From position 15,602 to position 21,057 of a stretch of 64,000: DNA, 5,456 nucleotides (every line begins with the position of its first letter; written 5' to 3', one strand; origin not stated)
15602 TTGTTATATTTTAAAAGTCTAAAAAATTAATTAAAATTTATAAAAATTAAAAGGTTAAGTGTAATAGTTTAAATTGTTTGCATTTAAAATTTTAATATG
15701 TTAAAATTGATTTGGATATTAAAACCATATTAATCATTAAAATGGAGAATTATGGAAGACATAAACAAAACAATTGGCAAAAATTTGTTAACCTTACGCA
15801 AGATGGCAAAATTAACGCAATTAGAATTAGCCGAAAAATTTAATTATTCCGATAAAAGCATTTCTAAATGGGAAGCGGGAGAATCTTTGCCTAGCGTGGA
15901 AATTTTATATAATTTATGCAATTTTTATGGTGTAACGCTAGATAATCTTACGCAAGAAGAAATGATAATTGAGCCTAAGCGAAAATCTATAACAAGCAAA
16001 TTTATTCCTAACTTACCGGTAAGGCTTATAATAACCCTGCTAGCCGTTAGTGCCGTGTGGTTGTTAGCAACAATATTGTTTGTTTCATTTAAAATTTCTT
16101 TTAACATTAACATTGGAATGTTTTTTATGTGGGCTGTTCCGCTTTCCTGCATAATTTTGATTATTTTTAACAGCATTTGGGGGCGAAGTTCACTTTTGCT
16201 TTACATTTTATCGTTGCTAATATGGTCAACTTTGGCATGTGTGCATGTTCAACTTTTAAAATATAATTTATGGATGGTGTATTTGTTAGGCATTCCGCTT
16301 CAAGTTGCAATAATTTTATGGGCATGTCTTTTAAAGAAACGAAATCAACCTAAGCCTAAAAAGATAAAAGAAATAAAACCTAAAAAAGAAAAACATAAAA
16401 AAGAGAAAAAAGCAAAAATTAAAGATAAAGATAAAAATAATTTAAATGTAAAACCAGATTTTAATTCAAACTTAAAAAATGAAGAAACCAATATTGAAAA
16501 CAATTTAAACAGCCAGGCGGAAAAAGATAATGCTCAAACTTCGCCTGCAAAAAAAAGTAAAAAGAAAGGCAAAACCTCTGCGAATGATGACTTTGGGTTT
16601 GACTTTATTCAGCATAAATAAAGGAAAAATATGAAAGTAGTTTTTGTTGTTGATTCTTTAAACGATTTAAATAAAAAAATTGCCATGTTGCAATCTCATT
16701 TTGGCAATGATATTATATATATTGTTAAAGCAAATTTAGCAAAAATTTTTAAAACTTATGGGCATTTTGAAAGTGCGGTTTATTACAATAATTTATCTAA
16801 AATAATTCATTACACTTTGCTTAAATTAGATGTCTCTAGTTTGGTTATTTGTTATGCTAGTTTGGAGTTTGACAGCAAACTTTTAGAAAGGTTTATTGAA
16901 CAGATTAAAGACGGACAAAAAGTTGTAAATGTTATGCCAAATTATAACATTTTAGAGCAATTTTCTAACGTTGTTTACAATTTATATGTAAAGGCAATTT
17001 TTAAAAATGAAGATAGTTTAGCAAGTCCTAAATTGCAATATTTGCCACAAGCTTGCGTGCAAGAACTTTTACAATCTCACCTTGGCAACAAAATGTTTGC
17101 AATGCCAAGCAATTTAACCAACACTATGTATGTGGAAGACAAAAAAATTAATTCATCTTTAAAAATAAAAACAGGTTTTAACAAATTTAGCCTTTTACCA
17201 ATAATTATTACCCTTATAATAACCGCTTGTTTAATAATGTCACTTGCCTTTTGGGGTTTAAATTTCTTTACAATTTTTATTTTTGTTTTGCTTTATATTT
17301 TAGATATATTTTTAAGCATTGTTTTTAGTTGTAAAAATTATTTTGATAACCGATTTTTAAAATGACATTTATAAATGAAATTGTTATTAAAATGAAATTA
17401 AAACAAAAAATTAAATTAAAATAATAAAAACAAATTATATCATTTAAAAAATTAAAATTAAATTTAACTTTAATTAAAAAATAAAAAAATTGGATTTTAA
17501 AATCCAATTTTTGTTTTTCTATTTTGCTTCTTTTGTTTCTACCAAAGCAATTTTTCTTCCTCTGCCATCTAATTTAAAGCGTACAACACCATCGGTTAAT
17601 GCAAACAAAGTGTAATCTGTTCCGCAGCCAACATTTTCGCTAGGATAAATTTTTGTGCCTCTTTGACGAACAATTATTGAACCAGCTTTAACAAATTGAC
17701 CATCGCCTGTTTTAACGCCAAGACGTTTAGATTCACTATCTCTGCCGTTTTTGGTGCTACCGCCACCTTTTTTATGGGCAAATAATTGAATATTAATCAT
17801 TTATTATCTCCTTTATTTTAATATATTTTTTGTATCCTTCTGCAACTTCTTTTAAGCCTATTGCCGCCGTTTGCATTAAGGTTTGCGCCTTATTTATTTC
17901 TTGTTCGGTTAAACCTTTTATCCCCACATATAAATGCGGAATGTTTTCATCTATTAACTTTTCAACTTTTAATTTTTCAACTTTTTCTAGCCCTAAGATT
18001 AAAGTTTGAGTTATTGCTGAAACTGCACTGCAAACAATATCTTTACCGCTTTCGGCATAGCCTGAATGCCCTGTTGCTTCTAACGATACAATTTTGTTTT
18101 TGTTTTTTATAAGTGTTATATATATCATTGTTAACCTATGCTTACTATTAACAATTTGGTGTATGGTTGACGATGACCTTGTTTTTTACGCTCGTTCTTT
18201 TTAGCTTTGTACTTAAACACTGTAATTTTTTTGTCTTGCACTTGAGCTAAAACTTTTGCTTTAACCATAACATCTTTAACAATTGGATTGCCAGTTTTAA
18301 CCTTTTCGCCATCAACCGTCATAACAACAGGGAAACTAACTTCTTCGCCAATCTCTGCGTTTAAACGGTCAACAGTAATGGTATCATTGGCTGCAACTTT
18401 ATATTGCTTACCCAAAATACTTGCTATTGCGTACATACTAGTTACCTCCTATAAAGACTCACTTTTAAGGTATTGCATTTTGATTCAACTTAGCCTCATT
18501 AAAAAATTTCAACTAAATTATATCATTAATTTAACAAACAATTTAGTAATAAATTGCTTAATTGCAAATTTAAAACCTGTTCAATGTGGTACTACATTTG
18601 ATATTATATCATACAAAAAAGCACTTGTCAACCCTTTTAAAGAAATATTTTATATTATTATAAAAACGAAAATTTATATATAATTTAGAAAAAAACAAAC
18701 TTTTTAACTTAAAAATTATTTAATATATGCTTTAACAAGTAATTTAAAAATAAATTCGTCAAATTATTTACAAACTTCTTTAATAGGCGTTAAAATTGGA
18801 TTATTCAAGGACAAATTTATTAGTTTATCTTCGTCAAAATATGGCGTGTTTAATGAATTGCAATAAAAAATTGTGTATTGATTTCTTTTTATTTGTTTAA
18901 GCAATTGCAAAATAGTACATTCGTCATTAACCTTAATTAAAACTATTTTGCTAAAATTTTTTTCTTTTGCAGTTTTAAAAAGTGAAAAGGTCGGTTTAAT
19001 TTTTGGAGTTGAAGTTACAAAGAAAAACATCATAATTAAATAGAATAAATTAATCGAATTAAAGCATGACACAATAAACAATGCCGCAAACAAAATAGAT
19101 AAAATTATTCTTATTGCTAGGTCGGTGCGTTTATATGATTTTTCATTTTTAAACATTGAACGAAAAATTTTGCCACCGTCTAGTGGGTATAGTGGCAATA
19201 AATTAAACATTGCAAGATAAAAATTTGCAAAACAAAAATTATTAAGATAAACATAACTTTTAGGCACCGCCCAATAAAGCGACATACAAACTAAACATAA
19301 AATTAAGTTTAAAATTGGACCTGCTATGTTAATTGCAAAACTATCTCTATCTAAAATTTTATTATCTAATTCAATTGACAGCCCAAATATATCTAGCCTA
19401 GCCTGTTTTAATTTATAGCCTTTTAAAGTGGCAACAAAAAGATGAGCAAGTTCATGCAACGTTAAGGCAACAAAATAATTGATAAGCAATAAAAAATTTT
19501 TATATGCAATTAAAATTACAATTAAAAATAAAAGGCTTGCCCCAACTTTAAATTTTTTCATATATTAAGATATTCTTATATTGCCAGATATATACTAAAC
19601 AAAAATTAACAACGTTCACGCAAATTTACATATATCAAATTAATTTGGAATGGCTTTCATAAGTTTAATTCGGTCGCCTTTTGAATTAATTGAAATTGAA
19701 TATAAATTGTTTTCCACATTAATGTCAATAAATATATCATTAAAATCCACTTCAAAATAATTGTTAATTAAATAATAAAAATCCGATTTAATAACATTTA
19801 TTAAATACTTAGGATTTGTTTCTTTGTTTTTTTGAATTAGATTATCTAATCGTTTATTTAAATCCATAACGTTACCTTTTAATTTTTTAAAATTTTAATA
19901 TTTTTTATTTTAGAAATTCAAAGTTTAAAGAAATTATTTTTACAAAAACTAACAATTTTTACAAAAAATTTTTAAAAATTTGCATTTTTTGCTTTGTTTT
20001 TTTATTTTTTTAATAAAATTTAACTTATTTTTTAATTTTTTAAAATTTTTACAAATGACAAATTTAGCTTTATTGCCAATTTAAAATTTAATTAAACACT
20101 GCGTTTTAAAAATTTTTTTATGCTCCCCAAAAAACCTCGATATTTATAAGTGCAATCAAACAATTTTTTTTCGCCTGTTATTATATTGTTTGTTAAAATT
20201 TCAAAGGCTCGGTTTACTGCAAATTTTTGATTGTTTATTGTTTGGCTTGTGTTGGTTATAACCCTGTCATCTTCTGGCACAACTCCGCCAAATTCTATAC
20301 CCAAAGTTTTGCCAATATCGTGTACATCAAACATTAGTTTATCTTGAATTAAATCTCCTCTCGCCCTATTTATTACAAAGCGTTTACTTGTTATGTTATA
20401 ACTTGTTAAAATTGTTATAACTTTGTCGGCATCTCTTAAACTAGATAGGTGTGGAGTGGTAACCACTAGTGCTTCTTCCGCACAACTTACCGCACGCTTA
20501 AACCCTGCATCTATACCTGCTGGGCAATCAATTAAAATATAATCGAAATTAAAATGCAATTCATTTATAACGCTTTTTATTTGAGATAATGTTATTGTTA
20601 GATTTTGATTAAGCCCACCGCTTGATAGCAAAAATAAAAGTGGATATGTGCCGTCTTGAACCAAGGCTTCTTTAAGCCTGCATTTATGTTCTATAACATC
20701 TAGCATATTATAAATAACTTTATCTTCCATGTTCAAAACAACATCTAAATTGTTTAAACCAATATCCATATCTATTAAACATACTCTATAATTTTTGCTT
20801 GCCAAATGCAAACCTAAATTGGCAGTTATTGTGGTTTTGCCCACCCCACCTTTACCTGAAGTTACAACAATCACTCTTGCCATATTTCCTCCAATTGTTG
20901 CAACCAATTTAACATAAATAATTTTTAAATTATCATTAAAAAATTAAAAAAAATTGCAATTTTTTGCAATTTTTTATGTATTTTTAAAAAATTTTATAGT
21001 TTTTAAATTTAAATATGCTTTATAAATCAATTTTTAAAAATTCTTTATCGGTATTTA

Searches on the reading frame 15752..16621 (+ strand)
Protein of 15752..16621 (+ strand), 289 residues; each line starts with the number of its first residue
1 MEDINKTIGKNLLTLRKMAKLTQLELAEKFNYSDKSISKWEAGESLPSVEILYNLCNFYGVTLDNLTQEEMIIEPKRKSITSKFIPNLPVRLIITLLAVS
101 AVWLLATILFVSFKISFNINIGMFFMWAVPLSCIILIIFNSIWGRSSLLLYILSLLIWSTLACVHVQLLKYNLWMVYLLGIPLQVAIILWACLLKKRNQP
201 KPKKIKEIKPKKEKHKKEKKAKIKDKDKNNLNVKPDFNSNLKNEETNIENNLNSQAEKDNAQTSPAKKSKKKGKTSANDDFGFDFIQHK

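Call 10: search_protein_families(library=pfam, proteins=[window:15752-16621:+], max_evalue=0.001)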
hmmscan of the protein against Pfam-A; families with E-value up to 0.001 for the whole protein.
window:15752-16621:+ (289 aa): 3 families
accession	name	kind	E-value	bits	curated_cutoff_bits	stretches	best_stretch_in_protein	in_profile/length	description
PF01381.28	HTH_3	-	1.8e-13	50.7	23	1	14-64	3-53/55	Helix-turn-helix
PF12844.13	HTH_19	-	4.9e-10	39.6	30.2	1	9-68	1-60/64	Helix-turn-helix domain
PF13560.12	HTH_31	-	2.3e-07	31.5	27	1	14-64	8-59/64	Helix-turn-helix domain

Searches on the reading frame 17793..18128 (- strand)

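Call 10: search_protein_families(library=pfam, proteins=[window:17793-18128:-], max_evalue=0.001)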
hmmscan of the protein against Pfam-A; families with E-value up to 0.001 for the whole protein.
window:17793-18128:- (111 aa): 1 family
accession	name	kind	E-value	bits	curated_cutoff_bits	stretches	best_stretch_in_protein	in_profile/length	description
PF04327.17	Peptidase_Prp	-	8.5e-27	93.7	27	1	1-104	1-90/90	Cysteine protease Prp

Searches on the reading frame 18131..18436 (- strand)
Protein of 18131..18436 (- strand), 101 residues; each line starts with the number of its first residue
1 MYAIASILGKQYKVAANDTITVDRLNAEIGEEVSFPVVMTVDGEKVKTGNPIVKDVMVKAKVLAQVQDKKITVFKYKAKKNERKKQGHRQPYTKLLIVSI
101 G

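Call 10: search_protein_families(library=pfam, proteins=[window:18131-18436:-], max_evalue=0.001)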
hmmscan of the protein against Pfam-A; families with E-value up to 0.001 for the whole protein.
window:18131-18436:- (101 aa): 1 family
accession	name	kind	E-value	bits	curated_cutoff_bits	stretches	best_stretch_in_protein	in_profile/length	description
PF00829.26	Ribosomal_L21p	-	1.1e-34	119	27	1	1-100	1-99/99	Ribosomal prokaryotic L21 protein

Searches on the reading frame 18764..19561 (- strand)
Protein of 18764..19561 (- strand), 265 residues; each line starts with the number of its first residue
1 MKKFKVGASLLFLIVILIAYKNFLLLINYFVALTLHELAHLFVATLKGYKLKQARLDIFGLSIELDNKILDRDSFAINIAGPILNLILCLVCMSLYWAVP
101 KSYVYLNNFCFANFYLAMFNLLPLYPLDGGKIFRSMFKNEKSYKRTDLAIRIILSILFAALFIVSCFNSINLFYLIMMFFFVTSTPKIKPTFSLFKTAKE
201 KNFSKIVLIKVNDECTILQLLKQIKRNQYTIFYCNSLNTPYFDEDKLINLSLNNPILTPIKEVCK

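Call 10: search_protein_families(library=pfam, proteins=[window:18764-19561:-], max_evalue=0.001)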
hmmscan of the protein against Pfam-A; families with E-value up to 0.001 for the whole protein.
window:18764-19561:- (265 aa): 1 family
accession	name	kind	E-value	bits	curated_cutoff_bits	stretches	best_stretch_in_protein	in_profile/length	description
PF02163.28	Peptidase_M50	-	5.4e-15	55.8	27.2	2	106-160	163-217/221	Peptidase family M50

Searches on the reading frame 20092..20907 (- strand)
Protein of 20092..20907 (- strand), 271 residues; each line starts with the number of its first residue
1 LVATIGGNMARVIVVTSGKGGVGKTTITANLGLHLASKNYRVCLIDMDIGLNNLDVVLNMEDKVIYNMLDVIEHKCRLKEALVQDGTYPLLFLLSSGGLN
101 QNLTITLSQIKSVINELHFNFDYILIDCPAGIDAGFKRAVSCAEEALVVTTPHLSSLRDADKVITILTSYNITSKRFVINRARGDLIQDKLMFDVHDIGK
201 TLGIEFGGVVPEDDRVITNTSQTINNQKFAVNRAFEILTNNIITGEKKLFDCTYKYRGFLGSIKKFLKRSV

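Call 10: search_protein_families(library=pfam, proteins=[window:20092-20907:-], max_evalue=0.001)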
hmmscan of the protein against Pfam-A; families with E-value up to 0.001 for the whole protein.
window:20092-20907:- (271 aa): 9 families
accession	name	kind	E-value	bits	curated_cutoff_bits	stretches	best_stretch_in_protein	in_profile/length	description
PF10609.15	ParA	-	1.8e-20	73.9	27.1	1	9-174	2-167/246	NUBPL iron-transfer P-loop NTPase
PF13614.12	AAA_31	-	2.5e-20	73.6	27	1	11-167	2-164/177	AAA domain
PF01656.29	CbiA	-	4.5e-20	72.3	25.4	1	13-219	1-118/125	CobQ/CobB/MinD/ParA nucleotide binding domain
PF02374.21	ArsA_ATPase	-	3.9e-10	39.9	24.3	1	13-49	3-39/305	Anion-transporting ATPase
PF09140.17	MipZ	-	4.5e-09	36.4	20.7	1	11-166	1-142/262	ATPase MipZ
PF06564.18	CBP_BcsQ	-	1.4e-08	35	21.3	0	12-48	3-39/234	Cellulose biosynthesis protein BcsQ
PF00142.24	Fer4_NifH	-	0.00012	22.1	25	1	15-243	4-245/271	4Fe-4S iron sulfur cluster binding proteins, NifH/frxC family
PF20720.3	nSTAND3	-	0.00028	21.1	27.2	1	13-63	19-66/155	Novel STAND NTPase 3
PF03029.23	ATP_bind_1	-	0.00039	20.7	27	0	18-129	3-99/240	Conserved hypothetical ATP binding protein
